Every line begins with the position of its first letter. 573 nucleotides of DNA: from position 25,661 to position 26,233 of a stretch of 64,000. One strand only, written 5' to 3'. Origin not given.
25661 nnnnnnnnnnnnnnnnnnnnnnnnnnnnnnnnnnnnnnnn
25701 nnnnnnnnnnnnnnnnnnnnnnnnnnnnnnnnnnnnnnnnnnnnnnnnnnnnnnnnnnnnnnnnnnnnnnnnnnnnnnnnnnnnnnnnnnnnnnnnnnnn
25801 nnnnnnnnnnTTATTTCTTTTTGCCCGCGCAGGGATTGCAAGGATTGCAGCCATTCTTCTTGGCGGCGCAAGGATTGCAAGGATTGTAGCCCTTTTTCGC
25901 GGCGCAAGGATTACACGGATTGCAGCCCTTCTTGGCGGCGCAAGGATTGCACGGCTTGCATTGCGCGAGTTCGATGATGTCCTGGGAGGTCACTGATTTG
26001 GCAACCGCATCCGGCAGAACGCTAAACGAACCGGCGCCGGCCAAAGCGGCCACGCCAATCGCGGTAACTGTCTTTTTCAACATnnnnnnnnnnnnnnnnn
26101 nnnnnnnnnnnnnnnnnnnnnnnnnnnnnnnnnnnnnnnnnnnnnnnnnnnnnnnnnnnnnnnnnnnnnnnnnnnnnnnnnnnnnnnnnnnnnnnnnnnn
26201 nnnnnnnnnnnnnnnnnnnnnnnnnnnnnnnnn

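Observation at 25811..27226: Secreted CNPCNPC-repeat proteins, one fused to a cytochrome P460 domain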

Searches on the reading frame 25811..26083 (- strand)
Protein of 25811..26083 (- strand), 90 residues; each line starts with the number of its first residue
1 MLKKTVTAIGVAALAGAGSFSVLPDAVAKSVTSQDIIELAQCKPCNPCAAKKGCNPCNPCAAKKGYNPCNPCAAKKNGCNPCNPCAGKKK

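Call 3: search_protein_families(library=pfam, proteins=[window:25811-26083:-], max_evalue=0.1)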
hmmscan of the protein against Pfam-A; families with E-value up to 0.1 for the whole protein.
window:25811-26083:- (90 aa): 0 families

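Call 4: search_protein_families(library=ncbifam, proteins=[window:25811-26083:-], max_evalue=0.1)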
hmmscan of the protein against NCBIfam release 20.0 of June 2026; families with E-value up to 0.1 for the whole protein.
window:25811-26083:- (90 aa): 0 families

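Call 6: find_homologous_proteins(query=window:25811-26083:-, max_evalue=0.01)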
Query window:25811-26083:- (90 aa): 514 proteins with E <= 0.01 among 776 candidates; the best 120 are listed.
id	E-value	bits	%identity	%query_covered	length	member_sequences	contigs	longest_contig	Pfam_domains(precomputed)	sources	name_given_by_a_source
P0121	2.4e-45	170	93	100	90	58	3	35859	-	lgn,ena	-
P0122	7.1e-44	166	92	100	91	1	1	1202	-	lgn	-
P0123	8.6e-44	165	92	100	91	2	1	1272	-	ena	-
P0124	4.0e-43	163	65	99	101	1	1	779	-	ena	-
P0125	7.2e-41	156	90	100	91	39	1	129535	-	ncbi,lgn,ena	-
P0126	2.2e-40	155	87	100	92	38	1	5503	-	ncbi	-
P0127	5.0e-38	147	76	99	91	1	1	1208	-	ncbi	-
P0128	4.7e-37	144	87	100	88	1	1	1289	-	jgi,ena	-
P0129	8.0e-37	143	82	100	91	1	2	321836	-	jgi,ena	-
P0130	2.1e-36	142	92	84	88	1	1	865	-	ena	-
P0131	2.6e-36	142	91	84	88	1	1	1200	-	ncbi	-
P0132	7.8e-36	140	92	84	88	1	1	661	-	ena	-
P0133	1.7e-35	139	83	100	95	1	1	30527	-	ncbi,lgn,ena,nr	ncbi:MAG: hypothetical protein O3A85_08105 [Proteobacteria bacterium]|nr:hypothetical protein [Pseud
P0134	7.0e-35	137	89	84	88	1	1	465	-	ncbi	-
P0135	7.9e-34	134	79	100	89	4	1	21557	-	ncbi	ncbi:MAG: hypothetical protein V3R37_08860 [Rhodospirillales bacterium]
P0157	6.6e-28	115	55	91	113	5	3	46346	-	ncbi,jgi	ncbi:MAG: hypothetical protein ACI9DC_005387 [Gammaproteobacteria bacterium]|jgi:hypothetical protei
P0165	2.4e-27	113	69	99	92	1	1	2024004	-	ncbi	-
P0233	3.9e-20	90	52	100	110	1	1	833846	-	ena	-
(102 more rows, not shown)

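Call 22: find_encoding_contigs(protein=P0165, flank=8000, max_places=2)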
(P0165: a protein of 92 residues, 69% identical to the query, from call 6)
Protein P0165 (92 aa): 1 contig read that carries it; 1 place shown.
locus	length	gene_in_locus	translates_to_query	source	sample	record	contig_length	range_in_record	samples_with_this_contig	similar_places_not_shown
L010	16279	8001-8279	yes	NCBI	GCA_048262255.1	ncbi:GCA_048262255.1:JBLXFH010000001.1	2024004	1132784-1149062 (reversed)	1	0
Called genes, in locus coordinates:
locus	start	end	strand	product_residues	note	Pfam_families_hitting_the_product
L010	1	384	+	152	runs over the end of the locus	PF15891:Nuc_deoxyri_tr2 (weak), PF11071:Nuc_deoxyri_tr3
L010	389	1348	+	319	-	PF12146:Hydrolase_4, PF00561:Abhydrolase_1, PF12697:Abhydrolase_6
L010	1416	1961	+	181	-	PF09411:PagL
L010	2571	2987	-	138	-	-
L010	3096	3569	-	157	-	PF20115:DUF6505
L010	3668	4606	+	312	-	PF00089:Trypsin, PF13365:Trypsin_2, PF13180:PDZ_2, PF17820:PDZ_6 (faint)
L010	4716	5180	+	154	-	PF03625:DUF302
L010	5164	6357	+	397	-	PF04143:Sulf_transp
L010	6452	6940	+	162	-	-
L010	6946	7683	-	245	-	PF03781:FGE-sulfatase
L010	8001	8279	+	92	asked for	-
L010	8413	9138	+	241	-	PF22308:DUF6969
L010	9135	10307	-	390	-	PF00266:Aminotran_5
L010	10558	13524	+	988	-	PF01565:FAD_binding_4, PF02913:FAD-oxidase_C, PF13183:Fer4_8, PF13534:Fer4_17 (weak), PF02754:CCG (faint)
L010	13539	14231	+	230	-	PF00392:GntR, PF07729:FCD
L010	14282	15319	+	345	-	PF01551:Peptidase_M23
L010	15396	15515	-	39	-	-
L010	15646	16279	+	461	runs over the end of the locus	PF00211:Guanylate_cyc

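Call 23: find_encoding_contigs(protein=P0233, flank=8000, max_places=2)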
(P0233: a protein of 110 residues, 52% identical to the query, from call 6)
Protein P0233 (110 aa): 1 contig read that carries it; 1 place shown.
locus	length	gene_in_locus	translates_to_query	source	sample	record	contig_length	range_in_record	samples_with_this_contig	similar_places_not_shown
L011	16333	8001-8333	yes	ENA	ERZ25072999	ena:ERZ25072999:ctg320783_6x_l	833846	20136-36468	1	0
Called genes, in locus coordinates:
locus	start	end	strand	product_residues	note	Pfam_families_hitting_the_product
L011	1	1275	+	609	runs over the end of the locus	PF02734:Dak2, PF21645:FakA-like_M, PF02645:DegV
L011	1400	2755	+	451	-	PF07992:Pyr_redox_2, PF12831:FAD_oxidored (weak), PF13738:Pyr_redox_3, PF00070:Pyr_redox, PF02852:Pyr_redox_dim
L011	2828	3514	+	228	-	PF13428:TPR_14 (faint), PF14559:TPR_19 (faint), PF07719:TPR_2 (faint), PF13174:TPR_6 (faint), PF00515:TPR_1 (faint), PF13414:TPR_11 (faint), PF13432:TPR_16 (faint), PF13371:TPR_9 (weak)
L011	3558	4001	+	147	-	-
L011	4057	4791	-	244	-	PF11859:DUF3379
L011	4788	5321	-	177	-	PF04542:Sigma70_r2, PF08281:Sigma70_r4_2, PF04545:Sigma70_r4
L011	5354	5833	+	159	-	-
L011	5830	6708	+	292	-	PF03781:FGE-sulfatase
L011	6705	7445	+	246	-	PF22308:DUF6969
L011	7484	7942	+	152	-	-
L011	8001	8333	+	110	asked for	-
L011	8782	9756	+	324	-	PF08450:SGL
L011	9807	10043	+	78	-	PF09360:zf-CDGSH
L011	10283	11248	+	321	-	PF00498:FHA (weak)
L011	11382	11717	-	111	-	PF13442:Cytochrome_CBB3 (weak), PF00034:Cytochrom_C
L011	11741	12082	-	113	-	PF00034:Cytochrom_C (weak)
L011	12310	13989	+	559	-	PF00342:PGI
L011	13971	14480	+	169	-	PF00300:His_Phos_1 (weak)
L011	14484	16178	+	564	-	PF00749:tRNA-synt_1c, PF03950:tRNA-synt_1c_C, PF20974:tRNA-synt_1c_C2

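Call 24: find_encoding_contigs(protein=P0157, flank=8000, max_places=2)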
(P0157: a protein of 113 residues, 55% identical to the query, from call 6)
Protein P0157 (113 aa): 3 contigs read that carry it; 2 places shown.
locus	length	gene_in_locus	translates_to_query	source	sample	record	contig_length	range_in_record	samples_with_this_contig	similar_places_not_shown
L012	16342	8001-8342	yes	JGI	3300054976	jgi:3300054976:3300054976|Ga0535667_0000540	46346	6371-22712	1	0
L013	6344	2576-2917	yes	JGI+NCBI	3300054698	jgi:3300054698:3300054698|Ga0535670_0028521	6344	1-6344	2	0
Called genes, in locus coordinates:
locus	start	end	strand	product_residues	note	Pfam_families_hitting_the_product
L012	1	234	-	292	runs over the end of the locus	PF02749:QRPTase_N, PF01729:QRPTase_C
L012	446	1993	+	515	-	PF07992:Pyr_redox_2, PF13738:Pyr_redox_3, PF00070:Pyr_redox, PF02852:Pyr_redox_dim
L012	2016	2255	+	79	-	-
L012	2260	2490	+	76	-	-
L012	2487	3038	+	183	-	PF13371:TPR_9 (faint), PF14559:TPR_19 (faint), PF13428:TPR_14 (faint), PF13432:TPR_16 (faint), PF13181:TPR_8 (faint), PF07719:TPR_2 (faint), PF13174:TPR_6 (faint), PF00515:TPR_1 (faint), +1 more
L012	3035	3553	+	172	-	-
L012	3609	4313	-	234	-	PF11859:DUF3379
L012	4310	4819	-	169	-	PF04542:Sigma70_r2, PF08281:Sigma70_r4_2, PF04545:Sigma70_r4 (weak)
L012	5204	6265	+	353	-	-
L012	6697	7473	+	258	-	PF22308:DUF6969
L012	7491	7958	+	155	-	-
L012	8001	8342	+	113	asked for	-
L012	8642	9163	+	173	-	PF00027:cNMP_binding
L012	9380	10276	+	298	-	PF00498:FHA (weak)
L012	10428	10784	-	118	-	PF13442:Cytochrome_CBB3 (weak), PF00034:Cytochrom_C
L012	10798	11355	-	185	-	PF00034:Cytochrom_C (weak), PF13442:Cytochrome_CBB3 (faint)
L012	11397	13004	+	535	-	PF00342:PGI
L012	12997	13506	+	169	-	PF00300:His_Phos_1 (weak)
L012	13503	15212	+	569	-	PF00749:tRNA-synt_1c, PF03950:tRNA-synt_1c_C, PF20974:tRNA-synt_1c_C2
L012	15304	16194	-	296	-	PF00005:ABC_tran, PF02463:SMC_N (faint), PF13304:AAA_21 (faint)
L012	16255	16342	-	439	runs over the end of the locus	PF11812:DUF3333, PF00528:BPD_transp_1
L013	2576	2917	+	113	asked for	-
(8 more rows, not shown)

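Call 92: search_protein_families(library=ncbifam, proteins=[L011:1400-2752:+, L012:446-1990:+, L010:5161-6354:+, L010:4716-5177:+, L011:4791-5321:-, L011:4060-4791:-, L010:3653-4603:+], max_evalue=0.00001)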
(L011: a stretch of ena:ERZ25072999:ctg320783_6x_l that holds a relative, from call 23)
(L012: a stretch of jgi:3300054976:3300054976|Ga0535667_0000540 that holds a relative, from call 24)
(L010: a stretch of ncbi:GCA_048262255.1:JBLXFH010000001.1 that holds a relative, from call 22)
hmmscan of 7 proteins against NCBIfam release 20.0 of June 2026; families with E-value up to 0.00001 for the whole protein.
L011:1400-2752:+ (451 aa): 44 families (the best 25 are shown)
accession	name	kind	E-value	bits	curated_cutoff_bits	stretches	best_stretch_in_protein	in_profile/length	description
NF004776.0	PRK06116.1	equivalog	1.7e-193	643.7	480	1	1-451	1-450/450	glutathione-disulfide reductase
TIGR01421.1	gluta_reduc_1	equivalog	1.9e-191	637.1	556.15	1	4-451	2-450/450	glutathione-disulfide reductase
TIGR01424.1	gluta_reduc_2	equivalog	2.2e-146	488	606.05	1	5-451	3-446/446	glutathione-disulfide reductase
TIGR01438.1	TGR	subfamily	8.8e-110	367.8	475.85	1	4-450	2-468/485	thioredoxin and glutathione reductase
TIGR02053.1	MerA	equivalog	4.6e-103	345.7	454.45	1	5-447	1-446/465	mercury(II) reductase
TIGR01350.1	lipoamide_DH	equivalog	1.2e-96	324.3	408.8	1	5-447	2-447/461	dihydrolipoyl dehydrogenase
TIGR01423.1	trypano_reduc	equivalog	5.9e-91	305.4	738.1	1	4-451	3-471/486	trypanothione-disulfide reductase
NF005884.0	PRK07846.1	equivalog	1.5e-83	280.9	501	1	3-445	2-442/454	mycothione reductase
TIGR03452.1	mycothione_red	equivalog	1e-78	265.3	635.65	1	4-445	2-443/452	mycothione reductase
NF010311.1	PRK13748.1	subfamily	2.8e-77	260.9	600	1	8-427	101-521/560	mercury(II) reductase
NF004946.0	PRK06292.2-4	subfamily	2.7e-75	254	634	1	4-445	3-461/487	dihydrolipoyl dehydrogenase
NF004991.0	PRK06370.1-3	subfamily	2.4e-73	247.4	620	1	3-447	34-480/509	FAD-containing oxidoreductase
NF004943.0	PRK06292.2-1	equivalog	4.3e-72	243.3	432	1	3-447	2-448/456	dihydrolipoyl dehydrogenase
NF004992.0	PRK06370.1-4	equivalog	9.9e-72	241.8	629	1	1-450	1-451/459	FAD-containing oxidoreductase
NF003585.0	PRK05249.1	equivalog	2e-71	241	465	1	3-445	5-448/464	Si-specific NAD(P)(+) transhydrogenase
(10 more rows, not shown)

L012:446-1990:+ (515 aa): 45 families (the best 25 are shown)
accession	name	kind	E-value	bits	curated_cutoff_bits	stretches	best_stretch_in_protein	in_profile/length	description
TIGR01421.1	gluta_reduc_1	equivalog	1.7e-191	637.3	556.15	1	70-515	2-450/450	glutathione-disulfide reductase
NF004776.0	PRK06116.1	equivalog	7.5e-191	635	480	1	67-515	1-450/450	glutathione-disulfide reductase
TIGR01424.1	gluta_reduc_2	equivalog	2.8e-143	477.7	606.05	1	71-515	3-446/446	glutathione-disulfide reductase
TIGR01438.1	TGR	subfamily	3.9e-112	375.6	475.85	1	70-514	2-468/485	thioredoxin and glutathione reductase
TIGR01350.1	lipoamide_DH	equivalog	5.6e-101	338.5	408.8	1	71-511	2-447/461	dihydrolipoyl dehydrogenase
TIGR02053.1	MerA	equivalog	6.7e-96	322.1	454.45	1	71-511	1-446/465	mercury(II) reductase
TIGR01423.1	trypano_reduc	equivalog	1.6e-94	317.1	738.1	1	68-515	1-471/486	trypanothione-disulfide reductase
NF005884.0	PRK07846.1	equivalog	2.3e-83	280.3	501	1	69-509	2-442/454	mycothione reductase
NF004992.0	PRK06370.1-4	equivalog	7e-80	268.7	629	1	67-514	1-451/459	FAD-containing oxidoreductase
TIGR03452.1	mycothione_red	equivalog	2.3e-77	260.8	635.65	1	70-509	2-443/452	mycothione reductase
NF010311.1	PRK13748.1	subfamily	1.6e-74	251.7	600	1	68-501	95-531/560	mercury(II) reductase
NF004945.0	PRK06292.2-3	equivalog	5.2e-73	246.5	494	1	69-511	2-445/457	dihydrolipoyl dehydrogenase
NF003585.0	PRK05249.1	equivalog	1.2e-71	241.7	465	1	69-509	5-448/464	Si-specific NAD(P)(+) transhydrogenase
NF004946.0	PRK06292.2-4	subfamily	1.5e-71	241.7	634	1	69-509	2-461/487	dihydrolipoyl dehydrogenase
NF004943.0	PRK06292.2-1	equivalog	2.2e-71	241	432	1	69-511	2-448/456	dihydrolipoyl dehydrogenase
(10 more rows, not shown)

L010:5161-6354:+ (398 aa): 3 families
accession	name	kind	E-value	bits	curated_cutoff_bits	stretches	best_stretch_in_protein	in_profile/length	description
NF033796.1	selen_YedE_FdhT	exception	7.7e-35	120.8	350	2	232-390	3-157/387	selenium metabolism membrane protein YedE/FdhT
NF052577.1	ThSTportTsuASprch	equivalog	8.6e-21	74.6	400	2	303-386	239-322/330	thiosulfate transporter TsuA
NF041049.1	thio_trans_TsuA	exception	4.1e-10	39.3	645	1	306-385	245-329/348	thiosulfate utilization transporter TsuA/YeeE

L010:4716-5177:+ (154 aa): 0 families

L011:4791-5321:- (177 aa): 64 families (the best 25 are shown)
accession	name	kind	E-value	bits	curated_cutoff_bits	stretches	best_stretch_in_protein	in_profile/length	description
NF009170.0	PRK12517.1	subfamily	3.4e-51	173.3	197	1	1-158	18-179/188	RNA polymerase sigma factor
NF008888.0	PRK11922.1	equivalog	1.1e-24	87.4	204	2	100-161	141-202/231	RNA polymerase sigma factor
NF009185.0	PRK12533.1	equivalog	1.1e-23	84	248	2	95-160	133-198/231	RNA polymerase sigma factor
NF058625.1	sigma_PG0214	equivalog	2e-23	83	130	1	5-156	3-162/170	GFO_1088 family ECF-type sigma factor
TIGR02983.1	SigE-fam_strep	subfamily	5.8e-23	81.6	141.55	1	4-156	4-159/162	SigE family RNA polymerase sigma factor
NF007227.0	PRK09645.1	subfamily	1.4e-22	80.5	202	1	10-157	17-172/177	sigma-70 family RNA polymerase sigma factor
TIGR02937.1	sigma70-ECF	superfamily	2.7e-22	79.2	42.9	1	9-155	4-165/165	sigma-70 family RNA polymerase sigma factor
NF007223.0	PRK09641.1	equivalog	2.1e-21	76.6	209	2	98-155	127-184/187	RNA polymerase sigma factor SigW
NF009171.0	PRK12518.1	equivalog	2.6e-21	76.3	208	1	22-155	43-184/191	RNA polymerase sigma factor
TIGR02950.1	SigM_subfam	subfamily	2.6e-21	76.1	147.95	1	11-154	5-157/159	RNA polymerase sigma factor, SigM family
NF009164.0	PRK12511.1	equivalog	4e-21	75.4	185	1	15-158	13-162/182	RNA polymerase sigma factor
TIGR02985.1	Sig70_bacteroi1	subfamily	4.9e-21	75.6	126.4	1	7-155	2-162/162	RNA polymerase sigma-70 factor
NF009198.0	PRK12546.1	equivalog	3e-19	69.4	270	1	19-156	20-162/188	RNA polymerase sigma factor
NF009199.0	PRK12547.1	subfamily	5.4e-19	68.4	219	1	14-167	14-171/184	RNA polymerase sigma factor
NF007225.0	PRK09643.1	equivalog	1.9e-18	66.9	190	1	9-156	30-183/204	RNA polymerase sigma factor SigM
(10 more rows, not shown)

L011:4060-4791:- (244 aa): 1 family
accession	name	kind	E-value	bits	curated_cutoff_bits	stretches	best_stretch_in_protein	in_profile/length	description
NF052375.1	antisigma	equivalog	8e-10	39.1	100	1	29-135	17-135/217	anti-sigma factor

L010:3653-4603:+ (317 aa): 12 families
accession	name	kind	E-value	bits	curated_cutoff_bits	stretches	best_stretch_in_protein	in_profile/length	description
TIGR02037.1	degP_htrA_DO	subfamily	1.2e-57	195.8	416.2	1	59-312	61-322/434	Do family serine endopeptidase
NF007526.1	PRK10139.1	equivalog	6.2e-45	153.7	756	1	57-313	90-355/456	serine endoprotease DegQ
NF008189.1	PRK10942.1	equivalog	9.5e-43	146.3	720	1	61-311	116-375/477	serine endoprotease DegP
TIGR02038.1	protease_degS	equivalog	1.1e-42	146.4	422.95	1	60-310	80-339/351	outer membrane-stress sensor serine endopeptidase DegS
NF041521.1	HhoA_HhoB_HtrA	equivalog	3e-41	141.8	450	1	58-315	57-329/335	HhoA/HhoB/HtrA family serine endopeptidase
NF008147.1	PRK10898.1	equivalog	1.4e-40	139.5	408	1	58-311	78-341/352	outer membrane-stress sensor serine endopeptidase DegS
NF047968.1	SerProtHtrA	equivalog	4.3e-34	118.4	470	1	60-312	89-352/357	serine protease HtrA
NF050055.1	SerProtHtrAMycob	equivalog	4e-33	115.1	800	1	55-316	224-497/502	serine protease HtrA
NF053637.1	SerProtHtrAspr2045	equivalog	4.5e-27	95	650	1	69-309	117-378/394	serine protease HtrA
NF040960.1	MamE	equivalog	3.2e-26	92.1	800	1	60-213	124-284/659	magnetosome formation protease MamE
NF033740.0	MarP_fam_protase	equivalog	5.2e-12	45.5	250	1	56-204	209-361/390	MarP family serine protease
NF040961.1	MamO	equivalog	1.2e-08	33.8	800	1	55-204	95-250/648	magnetosome protein MamO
